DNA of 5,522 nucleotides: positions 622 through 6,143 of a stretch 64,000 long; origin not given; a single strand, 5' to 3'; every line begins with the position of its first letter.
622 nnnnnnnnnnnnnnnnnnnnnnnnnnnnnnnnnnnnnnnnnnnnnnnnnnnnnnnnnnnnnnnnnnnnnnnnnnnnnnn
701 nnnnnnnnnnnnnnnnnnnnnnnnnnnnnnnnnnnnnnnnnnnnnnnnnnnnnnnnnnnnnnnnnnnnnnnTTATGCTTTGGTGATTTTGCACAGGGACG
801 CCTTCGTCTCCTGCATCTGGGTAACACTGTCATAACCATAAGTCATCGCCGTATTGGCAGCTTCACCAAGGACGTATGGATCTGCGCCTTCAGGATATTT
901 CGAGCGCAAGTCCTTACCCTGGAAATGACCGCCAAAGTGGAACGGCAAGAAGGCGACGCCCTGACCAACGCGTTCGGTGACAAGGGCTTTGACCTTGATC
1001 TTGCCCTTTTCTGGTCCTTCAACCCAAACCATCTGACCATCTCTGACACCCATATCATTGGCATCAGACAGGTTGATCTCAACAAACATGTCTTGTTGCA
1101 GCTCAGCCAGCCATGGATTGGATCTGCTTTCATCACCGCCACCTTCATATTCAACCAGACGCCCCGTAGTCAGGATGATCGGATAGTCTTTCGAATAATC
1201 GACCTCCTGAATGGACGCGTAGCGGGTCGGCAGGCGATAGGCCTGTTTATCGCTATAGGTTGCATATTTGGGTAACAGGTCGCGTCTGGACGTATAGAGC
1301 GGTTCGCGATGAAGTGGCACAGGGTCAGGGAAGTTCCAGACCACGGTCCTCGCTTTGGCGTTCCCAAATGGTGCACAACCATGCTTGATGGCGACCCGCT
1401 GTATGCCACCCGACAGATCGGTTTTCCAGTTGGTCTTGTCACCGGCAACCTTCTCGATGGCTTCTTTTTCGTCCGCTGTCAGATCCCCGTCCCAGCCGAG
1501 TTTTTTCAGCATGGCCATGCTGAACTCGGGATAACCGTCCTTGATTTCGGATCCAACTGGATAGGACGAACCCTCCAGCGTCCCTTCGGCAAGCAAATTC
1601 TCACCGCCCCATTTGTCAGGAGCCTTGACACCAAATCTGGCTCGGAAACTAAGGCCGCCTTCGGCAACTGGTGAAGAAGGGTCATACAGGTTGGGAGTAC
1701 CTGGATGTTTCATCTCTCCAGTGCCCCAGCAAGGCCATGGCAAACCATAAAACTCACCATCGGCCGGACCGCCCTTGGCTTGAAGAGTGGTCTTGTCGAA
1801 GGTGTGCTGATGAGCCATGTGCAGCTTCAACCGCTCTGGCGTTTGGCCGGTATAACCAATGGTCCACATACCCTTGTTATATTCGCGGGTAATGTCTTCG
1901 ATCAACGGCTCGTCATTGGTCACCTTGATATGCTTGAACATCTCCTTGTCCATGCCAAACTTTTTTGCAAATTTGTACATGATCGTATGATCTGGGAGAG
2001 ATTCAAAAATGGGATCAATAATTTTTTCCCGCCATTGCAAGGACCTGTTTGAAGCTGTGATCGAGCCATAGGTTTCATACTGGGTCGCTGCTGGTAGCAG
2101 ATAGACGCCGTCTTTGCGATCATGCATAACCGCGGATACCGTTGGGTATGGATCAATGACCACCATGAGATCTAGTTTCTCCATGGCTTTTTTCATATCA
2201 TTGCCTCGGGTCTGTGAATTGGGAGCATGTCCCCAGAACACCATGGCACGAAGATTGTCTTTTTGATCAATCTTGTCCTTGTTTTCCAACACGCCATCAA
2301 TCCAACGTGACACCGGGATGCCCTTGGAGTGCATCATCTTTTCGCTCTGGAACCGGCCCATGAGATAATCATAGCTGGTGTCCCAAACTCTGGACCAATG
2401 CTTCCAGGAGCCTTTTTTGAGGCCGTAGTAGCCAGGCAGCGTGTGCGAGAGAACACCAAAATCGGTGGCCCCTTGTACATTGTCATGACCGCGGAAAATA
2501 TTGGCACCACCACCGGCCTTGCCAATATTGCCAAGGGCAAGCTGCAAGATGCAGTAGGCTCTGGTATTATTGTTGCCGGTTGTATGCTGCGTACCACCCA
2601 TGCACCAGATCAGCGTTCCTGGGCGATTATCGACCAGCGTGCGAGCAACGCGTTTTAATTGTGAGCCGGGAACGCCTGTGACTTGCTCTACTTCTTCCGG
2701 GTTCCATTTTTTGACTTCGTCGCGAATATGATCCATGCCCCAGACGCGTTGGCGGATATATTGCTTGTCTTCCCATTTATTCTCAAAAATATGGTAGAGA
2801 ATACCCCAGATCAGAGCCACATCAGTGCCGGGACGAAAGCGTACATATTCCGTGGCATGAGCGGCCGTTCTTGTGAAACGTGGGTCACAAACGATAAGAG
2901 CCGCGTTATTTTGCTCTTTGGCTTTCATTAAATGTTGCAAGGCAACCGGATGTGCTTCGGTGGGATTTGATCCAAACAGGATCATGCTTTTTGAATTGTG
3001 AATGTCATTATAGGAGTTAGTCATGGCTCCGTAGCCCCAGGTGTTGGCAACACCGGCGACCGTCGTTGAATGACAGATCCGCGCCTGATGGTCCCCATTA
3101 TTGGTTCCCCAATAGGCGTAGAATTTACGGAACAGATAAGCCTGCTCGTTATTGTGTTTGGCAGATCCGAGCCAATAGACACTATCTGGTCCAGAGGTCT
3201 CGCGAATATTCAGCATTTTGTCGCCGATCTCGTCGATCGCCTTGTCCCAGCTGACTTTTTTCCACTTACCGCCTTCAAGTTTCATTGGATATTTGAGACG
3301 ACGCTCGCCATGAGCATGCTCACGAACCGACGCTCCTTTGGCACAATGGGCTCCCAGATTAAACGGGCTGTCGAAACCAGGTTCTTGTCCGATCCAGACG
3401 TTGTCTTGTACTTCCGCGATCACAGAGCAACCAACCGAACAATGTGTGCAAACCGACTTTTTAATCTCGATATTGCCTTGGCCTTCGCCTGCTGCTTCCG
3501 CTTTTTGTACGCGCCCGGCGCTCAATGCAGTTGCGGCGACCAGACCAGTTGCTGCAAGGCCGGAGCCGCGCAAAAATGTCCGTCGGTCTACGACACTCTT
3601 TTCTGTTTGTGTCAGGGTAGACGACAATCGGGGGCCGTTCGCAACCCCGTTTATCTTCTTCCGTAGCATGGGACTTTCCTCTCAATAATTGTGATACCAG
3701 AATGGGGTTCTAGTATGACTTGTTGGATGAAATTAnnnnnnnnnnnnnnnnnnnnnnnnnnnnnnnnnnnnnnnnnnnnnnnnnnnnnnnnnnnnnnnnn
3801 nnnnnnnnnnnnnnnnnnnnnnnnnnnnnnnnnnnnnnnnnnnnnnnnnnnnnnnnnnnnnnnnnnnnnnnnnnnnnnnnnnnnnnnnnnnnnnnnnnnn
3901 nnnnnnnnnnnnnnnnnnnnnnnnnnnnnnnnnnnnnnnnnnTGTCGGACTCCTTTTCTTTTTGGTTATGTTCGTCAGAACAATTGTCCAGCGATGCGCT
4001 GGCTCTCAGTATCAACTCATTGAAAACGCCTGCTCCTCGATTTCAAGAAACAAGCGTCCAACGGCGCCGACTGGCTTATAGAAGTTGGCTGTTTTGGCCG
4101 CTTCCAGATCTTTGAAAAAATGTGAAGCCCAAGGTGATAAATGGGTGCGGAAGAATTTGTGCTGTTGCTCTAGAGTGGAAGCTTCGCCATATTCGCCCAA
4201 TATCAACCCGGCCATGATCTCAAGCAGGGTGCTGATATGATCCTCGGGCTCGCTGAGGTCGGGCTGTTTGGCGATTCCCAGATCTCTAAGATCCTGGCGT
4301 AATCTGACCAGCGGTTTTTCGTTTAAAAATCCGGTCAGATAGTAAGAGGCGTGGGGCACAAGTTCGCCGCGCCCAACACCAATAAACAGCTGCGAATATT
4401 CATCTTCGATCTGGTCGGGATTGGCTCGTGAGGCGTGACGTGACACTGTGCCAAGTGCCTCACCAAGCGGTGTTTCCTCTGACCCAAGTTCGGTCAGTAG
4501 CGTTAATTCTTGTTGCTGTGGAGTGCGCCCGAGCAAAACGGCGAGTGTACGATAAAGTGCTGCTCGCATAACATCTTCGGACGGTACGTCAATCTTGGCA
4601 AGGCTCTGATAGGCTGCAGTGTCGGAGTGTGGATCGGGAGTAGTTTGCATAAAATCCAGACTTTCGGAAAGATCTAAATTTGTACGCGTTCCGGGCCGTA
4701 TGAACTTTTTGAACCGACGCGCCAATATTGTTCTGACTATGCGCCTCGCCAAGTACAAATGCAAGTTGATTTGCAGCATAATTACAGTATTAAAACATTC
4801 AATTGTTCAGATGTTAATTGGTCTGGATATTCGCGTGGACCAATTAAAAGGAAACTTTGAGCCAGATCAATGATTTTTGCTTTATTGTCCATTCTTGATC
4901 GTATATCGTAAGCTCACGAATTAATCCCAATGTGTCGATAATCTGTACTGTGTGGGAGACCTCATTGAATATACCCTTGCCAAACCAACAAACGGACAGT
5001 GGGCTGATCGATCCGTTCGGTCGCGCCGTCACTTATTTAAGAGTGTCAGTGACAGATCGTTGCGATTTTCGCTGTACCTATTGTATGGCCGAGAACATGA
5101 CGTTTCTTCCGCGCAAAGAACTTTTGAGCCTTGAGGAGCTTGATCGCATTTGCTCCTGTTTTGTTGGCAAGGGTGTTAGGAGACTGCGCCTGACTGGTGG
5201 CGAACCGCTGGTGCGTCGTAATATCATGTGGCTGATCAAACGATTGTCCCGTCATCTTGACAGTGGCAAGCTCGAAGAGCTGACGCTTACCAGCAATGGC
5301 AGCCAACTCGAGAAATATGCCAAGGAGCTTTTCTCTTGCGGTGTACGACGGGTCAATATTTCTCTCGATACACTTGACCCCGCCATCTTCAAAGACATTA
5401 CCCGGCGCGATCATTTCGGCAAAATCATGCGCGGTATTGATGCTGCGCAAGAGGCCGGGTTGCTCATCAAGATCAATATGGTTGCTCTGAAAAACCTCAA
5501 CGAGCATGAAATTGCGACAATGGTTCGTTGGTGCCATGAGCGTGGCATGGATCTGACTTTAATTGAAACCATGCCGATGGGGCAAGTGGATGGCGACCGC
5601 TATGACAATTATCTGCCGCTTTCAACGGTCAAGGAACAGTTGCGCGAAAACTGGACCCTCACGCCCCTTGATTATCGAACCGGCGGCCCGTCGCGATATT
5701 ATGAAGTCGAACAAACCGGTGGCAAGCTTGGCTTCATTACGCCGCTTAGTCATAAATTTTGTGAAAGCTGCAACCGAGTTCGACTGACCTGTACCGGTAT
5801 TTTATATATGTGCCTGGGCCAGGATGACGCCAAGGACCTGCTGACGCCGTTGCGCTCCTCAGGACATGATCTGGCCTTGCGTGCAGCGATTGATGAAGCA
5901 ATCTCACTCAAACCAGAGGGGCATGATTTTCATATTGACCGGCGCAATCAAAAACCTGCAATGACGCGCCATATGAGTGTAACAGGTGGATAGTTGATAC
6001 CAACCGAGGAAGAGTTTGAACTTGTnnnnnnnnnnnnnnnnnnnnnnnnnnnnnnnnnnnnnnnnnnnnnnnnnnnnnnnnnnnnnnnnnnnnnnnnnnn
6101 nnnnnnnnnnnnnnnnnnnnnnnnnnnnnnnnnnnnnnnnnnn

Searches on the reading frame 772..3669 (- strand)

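Call 14: search_protein_families(library=ncbifam, proteins=[window:772-3669:-], max_evalue=0.00001)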
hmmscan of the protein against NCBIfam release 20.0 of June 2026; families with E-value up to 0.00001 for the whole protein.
window:772-3669:- (965 aa): 26 families (the best 25 are shown)
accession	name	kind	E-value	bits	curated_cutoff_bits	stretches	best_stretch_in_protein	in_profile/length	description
TIGR01591.1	Fdh-alpha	equivalog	1.1e-141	473.2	666.25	2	73-586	2-492/672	formate dehydrogenase subunit alpha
TIGR01553.1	formate-DH-alph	equivalog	8.4e-104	348.2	814.2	4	27-308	2-303/1009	formate dehydrogenase-N subunit alpha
NF041513.1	formate_DH_Act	exception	2.9e-97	326.7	1400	4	67-307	40-293/1067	formate dehydrogenase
NF047855.1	AssmNtatRedNasC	equivalog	6.1e-89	299.1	1100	2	68-615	19-542/708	assimilatory nitrate reductase catalytic subunit NasC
NF012032.0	PRK15488.1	equivalog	6.1e-67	226.2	694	1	27-575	3-531/759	thiosulfate reductase PhsA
NF010055.0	PRK13532.1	equivalog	2.6e-60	204.6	904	3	27-309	3-291/830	nitrate reductase catalytic subunit NapA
TIGR01706.1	NAPA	equivalog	8e-57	193.1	930.55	3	27-308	2-290/830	periplasmic nitrate reductase subunit alpha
TIGR01701.1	Fdhalpha-like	subfamily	3.8e-53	180.7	582.15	1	123-535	98-504/744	FdhF/YdeP family oxidoreductase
TIGR02166.1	dmsA_ynfE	subfamily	7e-53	179.8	777.7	1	27-395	1-404/794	DMSO/selenate family reductase complex A subunit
NF041323.1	Nitr_red_NasA_Halo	equivalog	2.7e-51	174.9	1000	1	76-571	2-470/673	assimilatory nitrate reductase NasA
TIGR03479.1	DMSO_red_II_alp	subfamily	4.1e-45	154.2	984.75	2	108-306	104-304/913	molybdopterin-dependent oxidoreductase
NF041885.1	selenate_YnfE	exception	1.3e-37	129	1675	1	27-389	3-405/805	selenate/tellurate reductase subunit YnfE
NF041884.1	selenate_YnfF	exception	4e-36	124.2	1650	1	28-394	2-403/798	selenate/tellurate reductase subunit YnfF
NF011566.1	PRK14990.1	exception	4e-34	117.7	1600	1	29-391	16-420/814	dimethylsulfoxide reductase subunit A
NF011682.0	PRK15102.1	equivalog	3e-33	114.9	909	1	27-581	4-578/829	trimethylamine-N-oxide reductase TorA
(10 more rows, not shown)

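Call 65: search_protein_families(library=pfam, proteins=[window:772-3669:-], max_evalue=0.001)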
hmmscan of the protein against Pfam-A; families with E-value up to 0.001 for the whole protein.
window:772-3669:- (965 aa): 3 families
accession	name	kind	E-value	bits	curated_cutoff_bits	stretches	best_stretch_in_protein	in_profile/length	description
PF00384.28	Molybdopterin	-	4.4e-48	164.6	24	1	124-569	1-352/353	Molybdopterin oxidoreductase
PF01568.27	Molydop_binding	-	5.5e-18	65.4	26.8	1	832-957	2-108/110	Molydopterin dinucleotide binding domain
PF04879.21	Molybdop_Fe4S4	-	2e-10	40.9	22.7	1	69-120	3-54/55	Molybdopterin oxidoreductase Fe4S4 domain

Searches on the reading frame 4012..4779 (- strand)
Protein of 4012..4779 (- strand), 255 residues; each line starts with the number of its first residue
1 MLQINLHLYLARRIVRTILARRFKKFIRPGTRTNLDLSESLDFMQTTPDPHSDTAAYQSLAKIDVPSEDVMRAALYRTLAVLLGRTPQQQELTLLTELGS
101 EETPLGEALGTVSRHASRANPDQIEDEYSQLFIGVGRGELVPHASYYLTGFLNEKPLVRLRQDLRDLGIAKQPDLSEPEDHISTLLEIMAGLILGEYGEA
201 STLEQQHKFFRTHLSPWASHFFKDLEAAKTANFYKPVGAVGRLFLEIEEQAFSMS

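Call 25: search_protein_families(library=pfam, proteins=[window:4012-4779:-], max_evalue=0.1)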
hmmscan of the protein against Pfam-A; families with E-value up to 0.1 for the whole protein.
window:4012-4779:- (255 aa): 1 family
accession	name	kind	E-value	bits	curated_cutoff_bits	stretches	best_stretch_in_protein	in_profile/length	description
PF02613.20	Nitrate_red_del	-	3.3e-31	108.6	22.2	1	102-222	5-135/136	Nitrate reductase delta subunit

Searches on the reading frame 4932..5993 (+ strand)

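Call 14: search_protein_families(library=ncbifam, proteins=[window:4932-5993:+], max_evalue=0.00001)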
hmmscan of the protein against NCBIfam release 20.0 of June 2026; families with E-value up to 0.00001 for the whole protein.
window:4932-5993:+ (353 aa): 42 families (the best 25 are shown)
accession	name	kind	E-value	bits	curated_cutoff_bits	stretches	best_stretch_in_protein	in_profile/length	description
TIGR02666.1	moaA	equivalog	4.7e-108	361.1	284.05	1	25-353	1-336/336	GTP 3',8-cyclase MoaA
TIGR02668.1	moaA_archaeal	equivalog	1.6e-69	234.3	325.25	1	25-327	1-298/303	GTP 3',8-cyclase MoaA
NF001199.0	PRK00164.2-1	equivalog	4.1e-65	219.9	231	1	25-326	3-300/308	GTP 3',8-cyclase MoaA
NF050035.1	rSAM_WgK_link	exception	7.8e-18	64.6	650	1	35-194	10-164/367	radical SAM/SPASM peptide maturase WgkB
TIGR04311.1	rSAM_Geo_metal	subfamily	4e-16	59.1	400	1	36-212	5-185/423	radical SAM/SPASM family putative metalloenzyme maturase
TIGR04545.1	rSAM_ahbD_hemeb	equivalog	1.5e-15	57.5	500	1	39-206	5-167/339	heme b synthase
NF045646.2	rSAM_Se_TrsS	equivalog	7.2e-15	54.5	490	1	24-205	76-255/441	radical SAM (seleno)protein TrsS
TIGR04317.1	W_rSAM_matur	equivalog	2e-14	53.5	380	1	34-216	4-187/349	tungsten cofactor oxidoreductase radical SAM maturase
NF038283.1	viperin_w_prok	equivalog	2.3e-14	53.3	180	1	40-193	8-169/281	viperin family antiviral radical SAM protein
NF045702.1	rSAM_GDGT_ether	equivalog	3.6e-13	49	450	1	31-203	83-255/486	tetraether lipid synthase Tes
TIGR02109.1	PQQ_syn_pqqE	equivalog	4e-13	49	381.35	1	36-208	9-176/358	pyrroloquinoline quinone biosynthesis protein PqqE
TIGR04055.1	rSAM_NirJ2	equivalog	1.2e-12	48.1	500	1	40-204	6-164/326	putative heme d1 biosynthesis radical SAM protein NirJ2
NF049973.1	radical_Rv1681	equivalog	6.7e-12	45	380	1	43-206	81-239/326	Rv1681 family radical SAM protein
NF045574.1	sacti_mat_StsB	exception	8.1e-12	44.7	625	1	38-201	100-256/466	StsB family radical SAM/SPASM domain sactipeptide maturase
TIGR04347.1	pseudo_SAM_Halo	equivalog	8.2e-12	45.1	525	1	39-209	43-207/390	TIGR04347 family pseudo-SAM/SPASM protein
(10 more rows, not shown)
